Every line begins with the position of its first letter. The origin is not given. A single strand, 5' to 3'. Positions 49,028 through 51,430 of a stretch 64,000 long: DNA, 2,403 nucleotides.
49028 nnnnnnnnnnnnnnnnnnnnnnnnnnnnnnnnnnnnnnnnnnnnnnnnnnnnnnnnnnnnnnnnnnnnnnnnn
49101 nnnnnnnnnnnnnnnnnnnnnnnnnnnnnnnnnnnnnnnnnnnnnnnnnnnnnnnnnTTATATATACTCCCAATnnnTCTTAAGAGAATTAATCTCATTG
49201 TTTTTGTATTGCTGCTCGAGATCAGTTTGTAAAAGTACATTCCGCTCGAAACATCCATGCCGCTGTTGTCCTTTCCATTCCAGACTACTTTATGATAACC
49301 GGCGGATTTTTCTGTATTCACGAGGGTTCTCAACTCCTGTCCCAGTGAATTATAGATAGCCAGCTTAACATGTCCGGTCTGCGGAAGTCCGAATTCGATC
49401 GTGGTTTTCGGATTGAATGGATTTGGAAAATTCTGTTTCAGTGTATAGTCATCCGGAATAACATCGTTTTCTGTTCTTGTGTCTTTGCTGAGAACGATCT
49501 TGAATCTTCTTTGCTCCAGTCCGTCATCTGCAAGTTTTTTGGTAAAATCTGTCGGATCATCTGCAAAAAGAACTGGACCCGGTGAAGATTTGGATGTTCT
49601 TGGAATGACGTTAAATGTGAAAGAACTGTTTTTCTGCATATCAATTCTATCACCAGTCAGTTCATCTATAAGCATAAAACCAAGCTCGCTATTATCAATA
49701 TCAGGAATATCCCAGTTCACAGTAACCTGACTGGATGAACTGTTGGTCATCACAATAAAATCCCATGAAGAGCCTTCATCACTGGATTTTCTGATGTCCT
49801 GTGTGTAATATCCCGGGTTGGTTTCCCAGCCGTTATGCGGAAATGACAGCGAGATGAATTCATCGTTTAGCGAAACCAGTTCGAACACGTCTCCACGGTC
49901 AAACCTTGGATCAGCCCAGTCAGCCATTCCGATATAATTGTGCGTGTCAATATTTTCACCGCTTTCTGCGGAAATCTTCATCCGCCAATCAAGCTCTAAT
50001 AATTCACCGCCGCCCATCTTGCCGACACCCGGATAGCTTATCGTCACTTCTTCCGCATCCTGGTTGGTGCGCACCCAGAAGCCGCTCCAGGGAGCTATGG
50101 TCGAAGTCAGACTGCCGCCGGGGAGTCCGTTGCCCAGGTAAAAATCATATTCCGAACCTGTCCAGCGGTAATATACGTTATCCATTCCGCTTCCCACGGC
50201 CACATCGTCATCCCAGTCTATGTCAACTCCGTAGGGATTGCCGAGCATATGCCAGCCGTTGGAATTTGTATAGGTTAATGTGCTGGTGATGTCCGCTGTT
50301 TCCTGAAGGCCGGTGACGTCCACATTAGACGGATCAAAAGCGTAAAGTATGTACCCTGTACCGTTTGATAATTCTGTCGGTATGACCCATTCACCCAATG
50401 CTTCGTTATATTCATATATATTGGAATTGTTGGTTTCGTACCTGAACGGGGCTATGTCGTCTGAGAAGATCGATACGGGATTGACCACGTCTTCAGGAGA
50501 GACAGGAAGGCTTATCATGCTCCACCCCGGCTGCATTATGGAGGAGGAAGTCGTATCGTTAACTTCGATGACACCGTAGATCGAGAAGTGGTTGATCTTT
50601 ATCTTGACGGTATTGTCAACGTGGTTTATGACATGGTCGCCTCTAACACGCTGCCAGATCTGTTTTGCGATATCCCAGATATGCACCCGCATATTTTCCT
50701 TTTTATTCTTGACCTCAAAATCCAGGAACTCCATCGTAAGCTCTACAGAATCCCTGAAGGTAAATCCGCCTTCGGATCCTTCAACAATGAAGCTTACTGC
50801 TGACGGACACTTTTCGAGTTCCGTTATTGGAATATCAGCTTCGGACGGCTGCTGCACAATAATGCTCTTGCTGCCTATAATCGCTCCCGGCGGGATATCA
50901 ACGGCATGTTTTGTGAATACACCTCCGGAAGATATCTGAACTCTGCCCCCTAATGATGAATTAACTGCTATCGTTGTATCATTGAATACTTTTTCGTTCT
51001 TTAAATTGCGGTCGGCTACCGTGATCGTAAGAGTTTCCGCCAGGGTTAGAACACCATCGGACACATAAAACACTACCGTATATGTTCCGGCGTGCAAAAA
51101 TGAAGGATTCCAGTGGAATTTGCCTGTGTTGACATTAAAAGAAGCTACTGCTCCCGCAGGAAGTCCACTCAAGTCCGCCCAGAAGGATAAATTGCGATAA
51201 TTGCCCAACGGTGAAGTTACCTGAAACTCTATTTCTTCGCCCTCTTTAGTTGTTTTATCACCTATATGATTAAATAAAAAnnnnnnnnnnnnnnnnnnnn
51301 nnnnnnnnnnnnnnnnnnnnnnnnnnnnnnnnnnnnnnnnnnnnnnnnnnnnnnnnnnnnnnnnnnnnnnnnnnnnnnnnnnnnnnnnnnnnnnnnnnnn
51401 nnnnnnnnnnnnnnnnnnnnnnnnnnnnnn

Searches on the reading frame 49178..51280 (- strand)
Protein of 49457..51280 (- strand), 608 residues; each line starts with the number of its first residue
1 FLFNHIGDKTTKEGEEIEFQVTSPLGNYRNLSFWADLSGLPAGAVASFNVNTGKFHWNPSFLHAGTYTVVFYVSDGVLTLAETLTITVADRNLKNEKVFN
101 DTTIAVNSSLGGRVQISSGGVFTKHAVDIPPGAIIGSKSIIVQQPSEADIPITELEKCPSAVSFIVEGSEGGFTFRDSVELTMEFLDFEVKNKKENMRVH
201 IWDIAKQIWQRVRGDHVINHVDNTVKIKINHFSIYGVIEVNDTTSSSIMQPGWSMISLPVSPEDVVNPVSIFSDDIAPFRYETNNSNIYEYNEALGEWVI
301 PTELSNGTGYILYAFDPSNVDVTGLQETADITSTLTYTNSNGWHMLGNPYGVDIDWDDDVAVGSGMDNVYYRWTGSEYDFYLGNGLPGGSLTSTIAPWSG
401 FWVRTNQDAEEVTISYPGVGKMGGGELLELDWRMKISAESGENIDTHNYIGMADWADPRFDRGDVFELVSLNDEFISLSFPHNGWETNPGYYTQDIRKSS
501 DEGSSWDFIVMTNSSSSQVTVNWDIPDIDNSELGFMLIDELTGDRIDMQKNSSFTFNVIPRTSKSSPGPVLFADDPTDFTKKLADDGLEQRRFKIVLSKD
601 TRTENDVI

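Call 33: find_related_loci(query=A3, collection=genome_contigs, flank=8000)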
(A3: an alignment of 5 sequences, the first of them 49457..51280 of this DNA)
Query A3 (608 aa) in genome_contigs; peptide patterns used: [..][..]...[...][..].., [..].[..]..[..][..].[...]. (x = any residue, [..] = any of these).
35 stretches matched a pattern; 12 encode a relative of the query (tblastn E <= 1e-3); 12 distinct loci.
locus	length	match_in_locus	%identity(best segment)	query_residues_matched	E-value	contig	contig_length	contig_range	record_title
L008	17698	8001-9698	47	38-608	1e-157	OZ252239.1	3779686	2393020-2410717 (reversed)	MAG: bacterium isolate 864b4b2c-5474-447e-aa23-773c98dba934 genome assembly, chromosome: 1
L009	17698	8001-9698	47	38-608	5e-157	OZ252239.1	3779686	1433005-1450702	MAG: bacterium isolate 864b4b2c-5474-447e-aa23-773c98dba934 genome assembly, chromosome: 1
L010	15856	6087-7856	41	1-599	1e-150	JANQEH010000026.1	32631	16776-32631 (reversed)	MAG: bacterium isolate PL23a_bin.125 k99_4491686, whole genome shotgun sequence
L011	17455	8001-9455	46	119-608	8e-143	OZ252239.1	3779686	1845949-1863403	MAG: bacterium isolate 864b4b2c-5474-447e-aa23-773c98dba934 genome assembly, chromosome: 1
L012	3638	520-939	32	300-431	9e-11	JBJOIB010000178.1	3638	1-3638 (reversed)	MAG: Bacteroidota bacterium isolate sharkriverslough_2019_sw_WHONDRS-S19S_0042_B_bin.86 scaffold_1782584, whole genome s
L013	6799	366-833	28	252-414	1e-10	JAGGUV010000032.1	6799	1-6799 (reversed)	MAG: Bacteroidales bacterium isolate AUK083 PB_MBMC_037_c_000000000119, whole genome shotgun sequence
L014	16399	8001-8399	33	307-431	4e-10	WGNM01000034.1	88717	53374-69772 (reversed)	MAG: Cryomorphaceae bacterium isolate RI_182 c_000000194951, whole genome shotgun sequence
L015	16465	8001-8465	30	329-479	1e-8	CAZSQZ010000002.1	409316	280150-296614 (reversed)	MAG TPA_asm: uncultured Flavobacteriales bacterium isolate binchicken_co385_33 genome assembly, contig: NODE_2_length_40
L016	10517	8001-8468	26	308-480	1e-6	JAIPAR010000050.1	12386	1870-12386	MAG: Bacteroidales bacterium isolate Tobar12.5m-G28 Tobar12-5m-C3288, whole genome shotgun sequence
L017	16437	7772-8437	25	283-480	3e-6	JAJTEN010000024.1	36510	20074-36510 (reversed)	MAG: Sphingobacteriales bacterium isolate 49624_E34 Sample_49624_scaffold_339, whole genome shotgun sequence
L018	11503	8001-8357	28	289-426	4e-6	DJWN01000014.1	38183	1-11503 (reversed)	MAG TPA_asm: Bacteroidales bacterium UBA6229 UBA6229_contig_10013, whole genome shotgun sequence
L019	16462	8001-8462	23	252-401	5e-5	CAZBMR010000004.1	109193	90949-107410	MAG TPA_asm: uncultured Lentimicrobiaceae bacterium isolate binchicken_co263_295 genome assembly, contig: NODE_22_length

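Call 42: search_solved_structures(query=A3, max_evalue=1)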
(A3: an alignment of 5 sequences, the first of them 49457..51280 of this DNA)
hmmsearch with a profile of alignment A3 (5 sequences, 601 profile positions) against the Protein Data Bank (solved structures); distinct sequences matched with E-value up to 1: 2.
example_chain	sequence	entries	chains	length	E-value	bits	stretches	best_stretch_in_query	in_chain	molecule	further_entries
6v3p_C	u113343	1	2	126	0.073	14.5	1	7-93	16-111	IgA FC receptor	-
6c46_A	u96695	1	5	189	0.51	11.7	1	452-580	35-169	dTDP-4-dehydrorhamnose 3,5-epimerase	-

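Call 43: search_protein_families(library=ncbifam, proteins=[window:49457-51280:-, L017:6866-8989:+, L018:6615-9026:+, L013:306-1565:+, L016:6129-8963:+], max_evalue=0.01)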
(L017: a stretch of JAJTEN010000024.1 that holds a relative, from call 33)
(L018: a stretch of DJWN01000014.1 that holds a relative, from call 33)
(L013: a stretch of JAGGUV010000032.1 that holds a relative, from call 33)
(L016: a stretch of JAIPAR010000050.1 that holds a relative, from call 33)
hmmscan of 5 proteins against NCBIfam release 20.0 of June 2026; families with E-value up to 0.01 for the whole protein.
window:49457-51280:- (608 aa): 0 families

L017:6866-8989:+ (707 aa): 1 family
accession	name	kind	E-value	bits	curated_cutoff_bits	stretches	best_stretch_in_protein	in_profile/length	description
TIGR04183.1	Por_Secre_tail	domain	2.1e-11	43.7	23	1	631-707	1-72/72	T9SS type A sorting domain-containing protein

L018:6615-9026:+ (803 aa): 2 families
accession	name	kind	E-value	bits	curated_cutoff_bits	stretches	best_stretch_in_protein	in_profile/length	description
TIGR04183.1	Por_Secre_tail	domain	2.7e-11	43.3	23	1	743-803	13-72/72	T9SS type A sorting domain-containing protein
NF033708.1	T9SS_Cterm_ChiA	domain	0.0017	18.2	40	1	754-798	5-50/55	T9SS sorting signal type C domain-containing protein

L013:306-1565:+ (419 aa): 2 families
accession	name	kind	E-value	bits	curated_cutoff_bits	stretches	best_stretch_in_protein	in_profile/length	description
TIGR04183.1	Por_Secre_tail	domain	1.9e-06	27.8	23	1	356-419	9-72/72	T9SS type A sorting domain-containing protein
NF052644.1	T9SS_DNase_Rie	equivalog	0.0044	16.4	260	1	326-417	158-249/251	T9SS-dependent surface endonuclease, AS87_RS02955 family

L016:6129-8963:+ (944 aa): 1 family
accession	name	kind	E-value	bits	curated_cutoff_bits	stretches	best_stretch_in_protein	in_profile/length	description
NF033680.1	exonuc_ExeM-GG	exception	1.3e-05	23.4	1300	1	312-468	25-168/884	extracellular exonuclease ExeM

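Call 44: find_related_loci(query=A3, collection=metagenome_contigs, flank=6000)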
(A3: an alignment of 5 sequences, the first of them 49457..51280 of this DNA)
Query A3 (608 aa) in metagenome_contigs; peptide patterns used: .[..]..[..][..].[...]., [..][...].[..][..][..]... (x = any residue, [..] = any of these).
169 stretches matched a pattern; 3 encode a relative of the query (tblastn E <= 1e-3); 3 distinct loci.
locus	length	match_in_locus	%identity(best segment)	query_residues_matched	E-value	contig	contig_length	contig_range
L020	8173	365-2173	41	1-603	2e-156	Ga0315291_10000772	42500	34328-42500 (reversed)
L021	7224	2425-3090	25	283-480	4e-7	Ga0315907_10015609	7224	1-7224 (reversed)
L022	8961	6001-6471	27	283-414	8e-7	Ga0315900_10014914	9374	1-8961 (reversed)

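Call 48: find_homologous_proteins(query=A3, max_evalue=0.00001)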
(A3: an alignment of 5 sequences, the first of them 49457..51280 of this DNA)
Query A3 (5 sequences) (608 aa, profile of the alignment): 9 proteins with E <= 0.00001 among 8000 candidates.
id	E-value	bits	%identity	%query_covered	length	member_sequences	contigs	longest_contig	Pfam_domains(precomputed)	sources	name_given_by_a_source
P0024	5.0e-249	846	42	99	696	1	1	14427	PF18962.8,PF13860.13,PF05345.19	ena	-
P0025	5.2e-198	677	47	66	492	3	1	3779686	PF13585.13,PF18962.8,PF13860.13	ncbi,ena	-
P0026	4.0e-188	645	48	80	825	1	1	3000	PF14312.13,PF05345.19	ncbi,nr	ncbi:hypothetical protein KAS50_06220, partial [bacterium]|nr:hypothetical protein [bacterium]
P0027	6.2e-132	459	49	57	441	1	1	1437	PF13585.13,PF18962.8,PF13860.13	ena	-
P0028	1.4e-27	114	22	59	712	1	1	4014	PF17963.8,PF17892.8,PF17803.8,PF05345.19,PF18911.7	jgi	jgi:hypothetical protein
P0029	1.7e-20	91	40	22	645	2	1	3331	PF17963.8,PF17892.8,PF17803.8,PF05345.19,PF18911.7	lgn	-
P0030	9.8e-17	79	40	14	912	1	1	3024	PF13229.13,PF17963.8,PF00404.25,PF08480.17,PF05345.19,PF06848.18,PF05048.20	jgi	jgi:hypothetical protein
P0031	4.6e-10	56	26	37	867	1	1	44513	PF00932.26,PF03160.21,PF18962.8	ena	-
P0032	4.5e-7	47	34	18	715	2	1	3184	PF18962.8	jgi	-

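Call 49: find_encoding_contigs(protein=P0024, flank=6000, max_places=2)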
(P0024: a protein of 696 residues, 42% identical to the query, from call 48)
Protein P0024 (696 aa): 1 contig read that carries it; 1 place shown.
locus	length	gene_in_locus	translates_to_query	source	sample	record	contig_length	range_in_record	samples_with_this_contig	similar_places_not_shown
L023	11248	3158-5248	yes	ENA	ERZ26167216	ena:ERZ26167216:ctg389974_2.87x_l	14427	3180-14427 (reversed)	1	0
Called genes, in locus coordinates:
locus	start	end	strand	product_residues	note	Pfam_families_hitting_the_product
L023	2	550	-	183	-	?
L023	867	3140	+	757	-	PF07494:Reg_prop (faint)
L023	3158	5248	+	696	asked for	PF05345:He_PIG (weak), PF13860:FlgD_ig, PF18962:Por_Secre_tail (weak)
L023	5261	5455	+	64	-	-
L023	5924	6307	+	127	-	PF00903:Glyoxalase, PF22677:Ble-like_N (weak)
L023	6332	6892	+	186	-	PF28474:DUF8412, PF13376:OmdA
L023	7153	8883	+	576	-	PF02776:TPP_enzyme_N, PF00205:TPP_enzyme_M, PF02775:TPP_enzyme_C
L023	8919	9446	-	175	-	-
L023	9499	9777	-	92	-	-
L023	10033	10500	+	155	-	PF00400:WD40 (faint), PF26549:Tricorn_N, PF26550:Tricorn_2nd (faint), PF07676:PD40 (faint), PF26549:Tricorn_N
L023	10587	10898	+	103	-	-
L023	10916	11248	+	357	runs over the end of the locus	PF02129:Peptidase_S15, PF20434:BD-FAE, PF00561:Abhydrolase_1 (weak), PF12146:Hydrolase_4 (faint), PF01738:DLH, PF00326:Peptidase_S9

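Call 50: find_encoding_contigs(protein=P0027, flank=3000, max_places=2)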
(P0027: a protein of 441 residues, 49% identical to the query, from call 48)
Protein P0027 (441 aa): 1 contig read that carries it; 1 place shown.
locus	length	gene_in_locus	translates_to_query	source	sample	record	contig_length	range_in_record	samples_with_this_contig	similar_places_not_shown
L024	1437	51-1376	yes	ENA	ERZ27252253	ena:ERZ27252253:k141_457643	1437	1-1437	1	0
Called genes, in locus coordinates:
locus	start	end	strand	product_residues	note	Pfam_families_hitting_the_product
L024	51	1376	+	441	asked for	PF13585:CHU_C (weak), PF18962:Por_Secre_tail, PF13860:FlgD_ig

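Call 66: predict_structure(alignment_id=A6)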
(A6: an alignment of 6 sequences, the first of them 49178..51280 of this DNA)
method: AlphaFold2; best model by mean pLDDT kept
length: 701 residues; sequences in the alignment: 6
mean_pLDDT: 47.9   pTM: 0.34
mean pLDDT of the five models: 47.9, 47.5, 47.5, 44.9, 43.9
residues with pLDDT >= 90: 8; 70-90: 131; 50-70: 123; < 50: 439
segments of 3 or more residues with pLDDT < 50: 91-106, 114-432, 450-469, 483-503, 528-532, 566-583, 600-624
pLDDT, mean of each block of 10 residues (from residue 1): 69 80 70 86 81 84 80 83 81 35 46 42 37 41 38 35 27 30 34 34 30 34 38 23 29 35 31 29 37 40 34 35 31 25 24 25 30 34 24 25 35 30 27 65 61 31 37 63 44 43 62 81 64 73 83 84 48 34 54 71 33 37 51 57 65 56 60 66 59 51 43
secondary structure, 60 per line:
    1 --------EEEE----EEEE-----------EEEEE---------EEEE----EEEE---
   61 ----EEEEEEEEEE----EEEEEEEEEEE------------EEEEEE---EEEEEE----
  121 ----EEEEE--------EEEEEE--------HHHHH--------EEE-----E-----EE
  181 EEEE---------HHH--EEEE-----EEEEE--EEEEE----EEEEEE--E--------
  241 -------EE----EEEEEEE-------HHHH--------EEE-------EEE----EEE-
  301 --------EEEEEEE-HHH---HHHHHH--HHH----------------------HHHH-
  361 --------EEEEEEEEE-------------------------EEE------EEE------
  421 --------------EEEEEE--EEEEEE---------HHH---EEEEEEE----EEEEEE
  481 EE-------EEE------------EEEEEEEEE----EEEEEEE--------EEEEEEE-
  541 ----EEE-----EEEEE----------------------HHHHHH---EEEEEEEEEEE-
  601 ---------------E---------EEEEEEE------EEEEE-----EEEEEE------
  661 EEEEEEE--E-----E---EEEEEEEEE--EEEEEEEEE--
elements in order (helices of 4 or more, strands of 3 or more residues): E9-12 E17-20 E32-36 E46-49 E54-57 E65-74 E79-89 E102-107 E111-116 E125-129 E138-143 H152-156 E165-167 E179-184 E199-202 E208-212 E215-219 E224-229 E254-260 H268-271 E280-282 E290-292 E297-299 E309-315 H323-328 H356-359 E369-377 E403-405 E412-414 E435-440 E443-448 E464-470 E475-482 E490-492 E505-513 E518-524 E533-539 E545-547 E553-557 H580-585 E589-599 E626-632 E639-643 E649-654 E661-667 E680-688 E691-699
